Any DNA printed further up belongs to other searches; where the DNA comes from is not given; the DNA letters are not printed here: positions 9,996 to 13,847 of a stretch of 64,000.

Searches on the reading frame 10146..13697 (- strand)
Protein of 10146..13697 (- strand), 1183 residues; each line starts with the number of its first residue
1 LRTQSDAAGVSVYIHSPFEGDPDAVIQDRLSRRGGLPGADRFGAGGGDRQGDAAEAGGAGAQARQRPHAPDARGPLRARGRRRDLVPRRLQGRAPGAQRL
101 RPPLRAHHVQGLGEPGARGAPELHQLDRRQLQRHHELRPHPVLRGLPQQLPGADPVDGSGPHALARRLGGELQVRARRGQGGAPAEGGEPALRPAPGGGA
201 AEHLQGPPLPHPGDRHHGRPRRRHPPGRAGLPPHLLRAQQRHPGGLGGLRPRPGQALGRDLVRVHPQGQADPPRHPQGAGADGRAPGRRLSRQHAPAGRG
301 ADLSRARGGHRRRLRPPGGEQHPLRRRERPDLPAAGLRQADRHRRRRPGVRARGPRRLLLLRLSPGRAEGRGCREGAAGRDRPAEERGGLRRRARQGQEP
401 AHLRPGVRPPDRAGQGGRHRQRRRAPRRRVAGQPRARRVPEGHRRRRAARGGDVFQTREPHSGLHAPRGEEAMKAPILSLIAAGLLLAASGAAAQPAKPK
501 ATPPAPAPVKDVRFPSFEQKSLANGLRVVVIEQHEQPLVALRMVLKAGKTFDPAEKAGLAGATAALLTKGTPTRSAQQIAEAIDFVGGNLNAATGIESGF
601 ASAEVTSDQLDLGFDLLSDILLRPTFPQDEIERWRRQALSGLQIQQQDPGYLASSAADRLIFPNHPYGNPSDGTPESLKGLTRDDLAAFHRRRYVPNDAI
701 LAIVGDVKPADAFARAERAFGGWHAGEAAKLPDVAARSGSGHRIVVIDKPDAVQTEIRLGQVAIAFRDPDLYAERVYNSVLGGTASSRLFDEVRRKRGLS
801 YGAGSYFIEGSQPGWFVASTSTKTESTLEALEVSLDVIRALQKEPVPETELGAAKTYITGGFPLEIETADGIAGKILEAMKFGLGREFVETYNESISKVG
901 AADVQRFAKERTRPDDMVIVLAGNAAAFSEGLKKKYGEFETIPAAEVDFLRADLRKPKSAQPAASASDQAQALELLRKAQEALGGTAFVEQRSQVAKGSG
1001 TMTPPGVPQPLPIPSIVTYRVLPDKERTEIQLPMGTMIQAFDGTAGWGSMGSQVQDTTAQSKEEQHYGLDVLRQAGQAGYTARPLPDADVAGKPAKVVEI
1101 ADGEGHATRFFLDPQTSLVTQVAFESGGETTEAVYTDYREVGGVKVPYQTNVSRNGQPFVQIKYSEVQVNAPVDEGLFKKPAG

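Call 76: search_protein_families(library=pfam, proteins=[window:10146-13697:-], max_evalue=0.0001)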
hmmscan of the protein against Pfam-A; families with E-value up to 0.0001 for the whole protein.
window:10146-13697:- (1183 aa): 2 families
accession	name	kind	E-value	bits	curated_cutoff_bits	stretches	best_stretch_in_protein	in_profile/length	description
PF05193.26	Peptidase_M16_C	-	2.6e-36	125.6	23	1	681-856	2-179/181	Peptidase M16 inactive domain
PF00675.25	Peptidase_M16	-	1.4e-15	57.9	22.3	1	527-649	1-123/149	Insulinase (Peptidase family M16)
